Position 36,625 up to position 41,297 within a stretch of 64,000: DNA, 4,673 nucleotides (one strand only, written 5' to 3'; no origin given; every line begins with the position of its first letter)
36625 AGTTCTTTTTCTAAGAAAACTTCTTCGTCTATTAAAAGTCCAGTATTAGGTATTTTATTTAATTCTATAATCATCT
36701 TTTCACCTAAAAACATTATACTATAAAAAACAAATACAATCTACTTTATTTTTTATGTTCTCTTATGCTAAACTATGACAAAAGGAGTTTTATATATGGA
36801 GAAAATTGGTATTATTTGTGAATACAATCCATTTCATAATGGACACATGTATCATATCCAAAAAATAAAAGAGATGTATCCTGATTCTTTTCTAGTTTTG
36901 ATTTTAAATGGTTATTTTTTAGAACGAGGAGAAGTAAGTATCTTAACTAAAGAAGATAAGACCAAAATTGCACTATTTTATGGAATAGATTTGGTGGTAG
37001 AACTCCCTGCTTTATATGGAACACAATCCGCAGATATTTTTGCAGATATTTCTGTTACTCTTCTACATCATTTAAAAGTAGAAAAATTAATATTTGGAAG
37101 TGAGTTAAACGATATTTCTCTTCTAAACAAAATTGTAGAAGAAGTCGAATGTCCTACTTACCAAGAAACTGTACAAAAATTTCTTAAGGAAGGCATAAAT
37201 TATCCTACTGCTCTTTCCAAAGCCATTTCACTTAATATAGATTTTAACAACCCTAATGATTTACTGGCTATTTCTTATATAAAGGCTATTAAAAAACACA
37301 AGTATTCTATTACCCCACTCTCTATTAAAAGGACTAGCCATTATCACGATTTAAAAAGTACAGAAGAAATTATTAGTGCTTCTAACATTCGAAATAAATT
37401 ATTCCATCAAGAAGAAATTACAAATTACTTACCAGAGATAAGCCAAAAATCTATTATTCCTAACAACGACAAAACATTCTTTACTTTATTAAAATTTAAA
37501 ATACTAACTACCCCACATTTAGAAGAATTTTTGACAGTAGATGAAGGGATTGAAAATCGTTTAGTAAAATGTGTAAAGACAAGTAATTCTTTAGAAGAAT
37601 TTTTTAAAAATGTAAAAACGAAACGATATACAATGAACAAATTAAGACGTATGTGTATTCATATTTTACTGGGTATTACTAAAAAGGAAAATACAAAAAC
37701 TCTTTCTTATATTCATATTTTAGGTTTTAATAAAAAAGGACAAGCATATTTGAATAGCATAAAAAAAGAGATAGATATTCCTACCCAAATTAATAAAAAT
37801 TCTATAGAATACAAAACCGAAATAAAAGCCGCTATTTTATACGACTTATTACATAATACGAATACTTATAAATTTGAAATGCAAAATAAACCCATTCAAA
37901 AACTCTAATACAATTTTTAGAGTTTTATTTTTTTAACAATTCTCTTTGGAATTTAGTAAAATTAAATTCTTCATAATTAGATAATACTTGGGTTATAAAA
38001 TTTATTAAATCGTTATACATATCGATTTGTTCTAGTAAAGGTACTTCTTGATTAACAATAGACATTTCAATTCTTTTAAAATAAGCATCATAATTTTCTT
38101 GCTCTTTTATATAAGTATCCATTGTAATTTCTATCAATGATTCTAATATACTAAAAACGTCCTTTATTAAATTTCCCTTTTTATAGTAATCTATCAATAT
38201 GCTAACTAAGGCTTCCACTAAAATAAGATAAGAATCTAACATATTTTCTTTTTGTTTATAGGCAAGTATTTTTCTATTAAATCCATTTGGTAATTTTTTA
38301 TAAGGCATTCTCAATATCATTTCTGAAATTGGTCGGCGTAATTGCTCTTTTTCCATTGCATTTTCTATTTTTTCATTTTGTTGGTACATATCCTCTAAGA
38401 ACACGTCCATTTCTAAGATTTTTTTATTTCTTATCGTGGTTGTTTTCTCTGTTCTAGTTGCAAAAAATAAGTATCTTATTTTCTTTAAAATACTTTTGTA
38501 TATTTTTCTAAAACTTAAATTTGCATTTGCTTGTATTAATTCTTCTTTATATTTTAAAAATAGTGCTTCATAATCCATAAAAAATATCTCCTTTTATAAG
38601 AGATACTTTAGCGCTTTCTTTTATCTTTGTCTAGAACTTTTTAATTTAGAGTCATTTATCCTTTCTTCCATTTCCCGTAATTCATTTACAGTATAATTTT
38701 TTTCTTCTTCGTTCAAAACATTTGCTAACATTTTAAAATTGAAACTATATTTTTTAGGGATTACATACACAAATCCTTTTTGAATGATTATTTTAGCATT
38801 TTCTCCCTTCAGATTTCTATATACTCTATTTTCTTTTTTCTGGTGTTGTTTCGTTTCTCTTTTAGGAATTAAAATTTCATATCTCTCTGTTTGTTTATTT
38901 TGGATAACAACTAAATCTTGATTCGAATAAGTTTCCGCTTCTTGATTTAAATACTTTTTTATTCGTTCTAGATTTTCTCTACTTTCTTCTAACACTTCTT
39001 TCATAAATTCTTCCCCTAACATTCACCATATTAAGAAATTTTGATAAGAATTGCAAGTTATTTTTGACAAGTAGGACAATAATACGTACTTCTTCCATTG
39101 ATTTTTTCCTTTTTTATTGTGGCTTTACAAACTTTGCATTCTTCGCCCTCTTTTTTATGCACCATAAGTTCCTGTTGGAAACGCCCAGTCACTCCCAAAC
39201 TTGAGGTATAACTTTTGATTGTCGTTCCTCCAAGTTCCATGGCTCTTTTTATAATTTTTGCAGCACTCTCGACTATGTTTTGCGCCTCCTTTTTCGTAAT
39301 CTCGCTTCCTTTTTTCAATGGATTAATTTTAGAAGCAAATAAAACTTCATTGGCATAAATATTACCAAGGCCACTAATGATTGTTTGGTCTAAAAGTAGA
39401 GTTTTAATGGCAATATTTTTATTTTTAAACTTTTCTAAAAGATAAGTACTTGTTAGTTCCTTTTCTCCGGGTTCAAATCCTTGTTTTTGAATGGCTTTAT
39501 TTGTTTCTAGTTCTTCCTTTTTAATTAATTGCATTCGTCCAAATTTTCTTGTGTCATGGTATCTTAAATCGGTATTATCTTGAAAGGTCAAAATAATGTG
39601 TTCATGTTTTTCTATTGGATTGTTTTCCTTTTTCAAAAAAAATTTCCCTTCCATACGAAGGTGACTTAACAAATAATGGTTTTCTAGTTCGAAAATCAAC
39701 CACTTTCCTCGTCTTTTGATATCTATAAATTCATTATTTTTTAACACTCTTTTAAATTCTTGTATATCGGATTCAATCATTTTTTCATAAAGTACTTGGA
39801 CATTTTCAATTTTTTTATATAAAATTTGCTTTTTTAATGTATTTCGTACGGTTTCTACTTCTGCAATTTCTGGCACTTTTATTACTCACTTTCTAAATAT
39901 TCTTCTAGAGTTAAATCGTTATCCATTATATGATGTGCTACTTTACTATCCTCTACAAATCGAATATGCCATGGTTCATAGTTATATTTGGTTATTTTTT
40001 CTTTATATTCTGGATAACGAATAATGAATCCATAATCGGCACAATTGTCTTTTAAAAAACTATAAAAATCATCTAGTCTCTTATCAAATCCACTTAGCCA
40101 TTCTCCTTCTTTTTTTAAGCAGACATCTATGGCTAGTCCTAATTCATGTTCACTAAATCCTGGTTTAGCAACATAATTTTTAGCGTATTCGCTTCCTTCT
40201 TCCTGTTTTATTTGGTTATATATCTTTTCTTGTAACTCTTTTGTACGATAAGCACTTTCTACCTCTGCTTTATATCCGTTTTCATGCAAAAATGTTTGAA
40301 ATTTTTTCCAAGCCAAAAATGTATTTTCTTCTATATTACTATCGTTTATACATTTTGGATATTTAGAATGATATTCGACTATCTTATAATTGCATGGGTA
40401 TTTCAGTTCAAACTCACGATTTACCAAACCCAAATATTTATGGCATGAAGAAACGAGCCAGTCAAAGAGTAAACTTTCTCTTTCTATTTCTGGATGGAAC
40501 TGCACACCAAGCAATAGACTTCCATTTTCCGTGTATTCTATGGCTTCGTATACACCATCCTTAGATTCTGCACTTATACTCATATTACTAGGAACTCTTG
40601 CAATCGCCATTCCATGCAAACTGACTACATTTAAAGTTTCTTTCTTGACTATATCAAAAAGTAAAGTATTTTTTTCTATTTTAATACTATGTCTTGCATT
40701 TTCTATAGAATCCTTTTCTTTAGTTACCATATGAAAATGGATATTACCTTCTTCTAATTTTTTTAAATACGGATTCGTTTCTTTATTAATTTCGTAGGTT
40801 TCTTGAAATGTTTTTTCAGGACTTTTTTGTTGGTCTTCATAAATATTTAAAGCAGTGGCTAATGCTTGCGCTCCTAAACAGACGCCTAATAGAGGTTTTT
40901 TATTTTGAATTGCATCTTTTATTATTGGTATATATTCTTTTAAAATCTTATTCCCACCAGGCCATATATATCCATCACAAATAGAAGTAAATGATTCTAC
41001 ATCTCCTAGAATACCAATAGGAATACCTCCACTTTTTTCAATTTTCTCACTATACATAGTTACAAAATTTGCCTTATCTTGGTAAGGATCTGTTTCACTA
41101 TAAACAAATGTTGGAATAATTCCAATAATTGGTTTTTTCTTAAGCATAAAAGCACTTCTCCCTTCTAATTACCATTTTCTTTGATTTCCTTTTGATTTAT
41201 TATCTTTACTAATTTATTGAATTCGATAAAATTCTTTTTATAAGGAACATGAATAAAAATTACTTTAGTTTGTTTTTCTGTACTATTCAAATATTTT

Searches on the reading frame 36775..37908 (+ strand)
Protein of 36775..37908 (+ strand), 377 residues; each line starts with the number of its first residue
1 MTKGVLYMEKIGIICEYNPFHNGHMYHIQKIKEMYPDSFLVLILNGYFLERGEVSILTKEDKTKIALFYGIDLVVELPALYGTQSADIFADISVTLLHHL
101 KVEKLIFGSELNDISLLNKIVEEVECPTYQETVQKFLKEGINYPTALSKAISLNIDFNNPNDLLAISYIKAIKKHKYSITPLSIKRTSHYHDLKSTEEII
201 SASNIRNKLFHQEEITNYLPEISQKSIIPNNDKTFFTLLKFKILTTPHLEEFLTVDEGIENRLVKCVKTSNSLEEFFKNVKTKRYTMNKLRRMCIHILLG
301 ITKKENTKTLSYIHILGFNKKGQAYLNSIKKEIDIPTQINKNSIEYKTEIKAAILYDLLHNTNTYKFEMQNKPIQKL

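Call 19: search_protein_families(library=ncbifam, proteins=[window:36775-37908:+])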
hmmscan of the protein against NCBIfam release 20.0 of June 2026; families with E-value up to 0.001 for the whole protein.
window:36775-37908:+ (377 aa): 3 families
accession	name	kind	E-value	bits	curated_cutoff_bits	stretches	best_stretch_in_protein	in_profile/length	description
NF010191.0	PRK13670.1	equivalog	2.1e-104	349.9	360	1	8-375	1-388/392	nucleotidyltransferase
NF010192.0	PRK13671.1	equivalog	1.4e-70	238.2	238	1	10-302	2-297/298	nucleotidyltransferase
TIGR00125.1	cyt_tran_rel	domain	0.00076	19.6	27.7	0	16-42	7-31/65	adenylyltransferase/cytidyltransferase family protein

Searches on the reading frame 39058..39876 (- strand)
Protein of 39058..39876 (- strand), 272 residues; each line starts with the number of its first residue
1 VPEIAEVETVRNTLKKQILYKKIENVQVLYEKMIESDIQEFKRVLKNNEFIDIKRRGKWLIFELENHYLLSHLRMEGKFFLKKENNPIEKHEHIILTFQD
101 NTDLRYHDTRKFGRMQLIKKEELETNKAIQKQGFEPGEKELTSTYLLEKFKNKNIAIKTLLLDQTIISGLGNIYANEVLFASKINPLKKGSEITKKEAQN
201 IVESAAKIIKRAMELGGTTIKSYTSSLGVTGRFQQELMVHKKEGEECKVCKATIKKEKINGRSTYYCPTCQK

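Call 19: search_protein_families(library=ncbifam, proteins=[window:39058-39876:-])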
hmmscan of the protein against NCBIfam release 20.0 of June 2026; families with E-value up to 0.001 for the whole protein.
window:39058-39876:- (272 aa): 7 families
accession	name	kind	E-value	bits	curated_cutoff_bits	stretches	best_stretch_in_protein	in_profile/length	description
TIGR00577.1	fpg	equivalog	1.9e-93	312.8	203.3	1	1-271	1-276/276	DNA-formamidopyrimidine glycosylase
NF002211.1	PRK01103.1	equivalog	4.4e-91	305.2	212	1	1-272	1-274/274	bifunctional DNA-formamidopyrimidine glycosylase/DNA-(apurinic or apyrimidinic site) lyase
NF010551.0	PRK13945.1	equivalog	9e-74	248.4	348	1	1-272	1-282/282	DNA-formamidopyrimidine glycosylase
NF011385.0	PRK14810.1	equivalog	7e-59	199.5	423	1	1-272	1-272/272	DNA-formamidopyrimidine glycosylase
NF011386.0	PRK14811.1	equivalog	1.7e-49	168.5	414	1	1-272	1-263/269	DNA-formamidopyrimidine glycosylase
NF007763.0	PRK10445.1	equivalog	5.3e-31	108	252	1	1-272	1-263/263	endonuclease VIII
NF040775.1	endonuc_Nei2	equivalog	9.5e-21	74.4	400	1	51-272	44-252/252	endonuclease VIII Nei2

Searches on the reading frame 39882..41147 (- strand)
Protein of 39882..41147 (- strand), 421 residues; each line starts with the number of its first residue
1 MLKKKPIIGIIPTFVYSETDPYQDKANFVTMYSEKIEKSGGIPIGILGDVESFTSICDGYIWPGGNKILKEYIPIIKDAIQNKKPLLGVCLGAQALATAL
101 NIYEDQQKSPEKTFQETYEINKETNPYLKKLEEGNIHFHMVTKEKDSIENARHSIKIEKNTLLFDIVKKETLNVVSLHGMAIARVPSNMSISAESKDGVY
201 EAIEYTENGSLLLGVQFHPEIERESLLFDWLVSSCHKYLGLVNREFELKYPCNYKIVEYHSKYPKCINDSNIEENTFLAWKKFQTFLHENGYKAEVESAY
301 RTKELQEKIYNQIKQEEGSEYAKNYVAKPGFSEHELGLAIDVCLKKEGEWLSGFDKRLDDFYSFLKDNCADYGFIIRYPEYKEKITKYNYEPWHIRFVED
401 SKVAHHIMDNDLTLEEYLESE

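Call 19: search_protein_families(library=ncbifam, proteins=[window:39882-41147:-])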
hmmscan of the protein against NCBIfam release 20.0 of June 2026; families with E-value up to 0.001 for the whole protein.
window:39882-41147:- (421 aa): 26 families (the best 25 are shown)
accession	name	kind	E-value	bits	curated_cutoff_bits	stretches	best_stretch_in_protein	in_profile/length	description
NF000380.1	vanXY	equivalog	1.1e-33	116.3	250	1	239-419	2-177/179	D,D-carboxypeptidase/D,D-dipeptidase VanXY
NF041194.1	LD_carboxy_LdcB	exception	1.6e-25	90.1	275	1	261-419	22-174/180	LD-carboxypeptidase LdcB/DacB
NF000149.1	vanXY_G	exception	7e-22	77.8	500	1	239-418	17-190/254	D-Ala-D-Ala dipeptidase/D-Ala-D-Ala carboxypeptidase VanXY-G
NF000472.1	vanY_AFMPt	exception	4.6e-19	68.7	425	1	295-419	122-230/283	VanY-A/VanY-F/VanY-M family D-Ala-D-Ala carboxypeptidase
NF000473.1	vanY_BG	exception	3.2e-18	66.1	400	1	290-420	147-273/274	VanY-B/VanY-G family D-Ala-D-Ala carboxypeptidase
TIGR00888.1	guaA_Nterm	equivalog_domain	1e-12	47.9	172.15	1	145-223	94-169/188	glutamine-hydrolyzing GMP synthase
NF001975.0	PRK00758.1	equivalog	1.4e-11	44.3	198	1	144-223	91-167/185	GMP synthase subunit A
NF005458.0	PRK07053.1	equivalog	1.1e-09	38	250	1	68-107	68-107/234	glutamine amidotransferase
NF005849.0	PRK07765.1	equivalog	1.7e-09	37.2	308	1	71-150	64-143/219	aminodeoxychorismate/anthranilate synthase component II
NF008471.0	PRK11366.1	equivalog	4.4e-09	36.1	266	1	151-238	155-247/254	gamma-glutamyl-gamma-aminobutyrate hydrolase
NF000848.1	PRK00074.1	equivalog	4.7e-09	35.4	400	1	145-223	94-172/512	glutamine-hydrolyzing GMP synthase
NF005072.0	PRK06490.1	equivalog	2.3e-08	33.3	339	1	69-100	78-109/251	glutamine amidotransferase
NF011201.0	PRK14607.1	equivalog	2.5e-07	29.7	670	0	161-220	113-171/534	bifunctional anthranilate synthase component II/anthranilate phosphoribosyltransferase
NF006562.0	PRK09065.1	equivalog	3.9e-07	29.9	205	0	76-100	83-107/242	glutamine amidotransferase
NF003792.0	PRK05380.1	equivalog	4.4e-07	29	308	1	57-223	344-510/534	CTP synthase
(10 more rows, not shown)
